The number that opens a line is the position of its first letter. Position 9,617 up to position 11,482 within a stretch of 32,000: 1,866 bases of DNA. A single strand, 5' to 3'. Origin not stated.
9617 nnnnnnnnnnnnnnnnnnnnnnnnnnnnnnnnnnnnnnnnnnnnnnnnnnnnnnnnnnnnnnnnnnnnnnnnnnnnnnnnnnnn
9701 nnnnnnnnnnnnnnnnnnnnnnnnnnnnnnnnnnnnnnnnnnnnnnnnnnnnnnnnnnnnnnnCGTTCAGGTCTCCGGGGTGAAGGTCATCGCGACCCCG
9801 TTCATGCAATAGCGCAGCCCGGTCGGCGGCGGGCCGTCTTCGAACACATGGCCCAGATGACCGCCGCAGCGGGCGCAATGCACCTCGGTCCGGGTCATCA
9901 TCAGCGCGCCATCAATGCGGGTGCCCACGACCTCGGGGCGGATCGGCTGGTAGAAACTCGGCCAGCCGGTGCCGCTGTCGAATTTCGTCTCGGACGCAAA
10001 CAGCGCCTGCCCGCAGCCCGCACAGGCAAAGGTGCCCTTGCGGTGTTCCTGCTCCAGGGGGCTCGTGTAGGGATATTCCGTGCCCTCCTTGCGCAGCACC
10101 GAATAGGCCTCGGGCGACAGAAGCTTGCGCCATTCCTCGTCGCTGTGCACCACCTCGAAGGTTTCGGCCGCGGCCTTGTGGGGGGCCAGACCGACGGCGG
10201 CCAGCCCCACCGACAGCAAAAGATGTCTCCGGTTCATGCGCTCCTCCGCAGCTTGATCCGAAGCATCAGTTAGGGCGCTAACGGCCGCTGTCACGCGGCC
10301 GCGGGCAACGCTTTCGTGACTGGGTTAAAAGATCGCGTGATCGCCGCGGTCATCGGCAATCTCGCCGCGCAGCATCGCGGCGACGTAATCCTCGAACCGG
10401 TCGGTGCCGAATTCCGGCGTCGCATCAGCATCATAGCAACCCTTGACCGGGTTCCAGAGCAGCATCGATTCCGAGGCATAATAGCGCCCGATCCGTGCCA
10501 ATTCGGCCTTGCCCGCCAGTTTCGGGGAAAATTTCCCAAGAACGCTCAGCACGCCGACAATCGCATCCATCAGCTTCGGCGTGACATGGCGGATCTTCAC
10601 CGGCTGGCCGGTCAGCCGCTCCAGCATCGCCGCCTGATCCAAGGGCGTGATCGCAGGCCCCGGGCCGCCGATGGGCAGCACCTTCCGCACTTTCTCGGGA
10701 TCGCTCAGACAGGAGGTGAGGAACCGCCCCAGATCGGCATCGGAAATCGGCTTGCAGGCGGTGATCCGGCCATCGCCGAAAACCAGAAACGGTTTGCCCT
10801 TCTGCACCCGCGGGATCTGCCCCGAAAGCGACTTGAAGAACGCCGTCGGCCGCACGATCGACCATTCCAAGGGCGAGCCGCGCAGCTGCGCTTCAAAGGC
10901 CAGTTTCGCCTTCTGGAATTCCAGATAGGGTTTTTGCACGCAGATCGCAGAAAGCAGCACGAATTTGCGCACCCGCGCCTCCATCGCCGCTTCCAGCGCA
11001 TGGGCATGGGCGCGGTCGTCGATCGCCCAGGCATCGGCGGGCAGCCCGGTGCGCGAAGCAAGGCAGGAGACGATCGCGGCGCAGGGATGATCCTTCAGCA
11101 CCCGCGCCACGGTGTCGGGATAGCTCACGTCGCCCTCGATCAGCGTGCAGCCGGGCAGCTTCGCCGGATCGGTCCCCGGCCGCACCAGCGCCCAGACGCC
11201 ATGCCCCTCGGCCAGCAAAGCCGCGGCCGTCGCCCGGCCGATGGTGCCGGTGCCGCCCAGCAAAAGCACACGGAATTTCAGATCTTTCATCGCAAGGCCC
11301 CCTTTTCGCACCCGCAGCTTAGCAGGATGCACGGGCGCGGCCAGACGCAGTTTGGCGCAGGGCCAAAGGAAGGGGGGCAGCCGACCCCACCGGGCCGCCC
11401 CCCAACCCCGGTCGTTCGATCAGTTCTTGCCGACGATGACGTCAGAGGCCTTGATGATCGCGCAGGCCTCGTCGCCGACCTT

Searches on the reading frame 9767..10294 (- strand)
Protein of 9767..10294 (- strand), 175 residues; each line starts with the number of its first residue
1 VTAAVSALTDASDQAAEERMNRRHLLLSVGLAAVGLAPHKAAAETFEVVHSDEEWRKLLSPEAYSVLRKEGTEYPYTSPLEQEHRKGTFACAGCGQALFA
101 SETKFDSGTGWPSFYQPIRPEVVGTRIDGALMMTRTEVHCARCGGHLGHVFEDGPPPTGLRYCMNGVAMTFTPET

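Call 4: search_protein_families(library=pfam, proteins=[window:9767-10294:-], max_evalue=0.01)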
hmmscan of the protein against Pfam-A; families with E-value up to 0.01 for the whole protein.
window:9767-10294:- (175 aa): 2 families
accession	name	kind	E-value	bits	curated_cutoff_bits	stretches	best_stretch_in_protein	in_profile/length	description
PF01641.26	SelR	-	3.5e-48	162.8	24.9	1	59-173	1-116/116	SelR domain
PF24046.1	At4g08330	-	0.0009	19.7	27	0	131-158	72-99/129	At4g08330 beta-tent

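Call 5: search_protein_families(library=ncbifam, proteins=[window:9767-10294:-], max_evalue=0.01)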
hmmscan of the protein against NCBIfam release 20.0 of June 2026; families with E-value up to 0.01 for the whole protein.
window:9767-10294:- (175 aa): 4 families
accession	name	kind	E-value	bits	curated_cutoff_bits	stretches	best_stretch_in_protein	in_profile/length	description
TIGR00357.1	TIGR00357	equivalog_domain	2.4e-51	173.3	113.05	1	50-174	2-126/134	peptide-methionine (R)-S-oxide reductase MsrB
NF004042.0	PRK05550.1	equivalog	5.4e-37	127.5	330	1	52-174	4-124/293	bifunctional methionine sulfoxide reductase B/A protein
NF010625.0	PRK14018.1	equivalog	1.3e-31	109.7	522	1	50-173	380-504/521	bifunctional peptide-methionine (S)-S-oxide reductase MsrA/peptide-methionine (R)-S-oxide reductase MsrB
NF004036.0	PRK05508.1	equivalog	1.9e-26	92.3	179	1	58-174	5-119/121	methionine-R-sulfoxide reductase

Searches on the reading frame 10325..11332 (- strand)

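Call 4: search_protein_families(library=pfam, proteins=[window:10325-11332:-], max_evalue=0.01)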
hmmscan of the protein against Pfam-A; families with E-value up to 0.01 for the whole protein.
window:10325-11332:- (335 aa): 4 families
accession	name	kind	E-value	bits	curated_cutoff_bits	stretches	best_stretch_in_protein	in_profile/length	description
PF13460.12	NAD_binding_10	-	3.2e-24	86.2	27.2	1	26-212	1-184/184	NAD(P)H-binding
PF05368.20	NmrA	-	4.4e-14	53.2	27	1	21-259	4-252/298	NmrA-like family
PF01370.27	Epimerase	-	6.4e-12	45.8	20.9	1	22-132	1-118/240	NAD dependent epimerase/dehydratase family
PF04321.23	RmlD_sub_bind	-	0.001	18.7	27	1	21-93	2-61/287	RmlD substrate binding domain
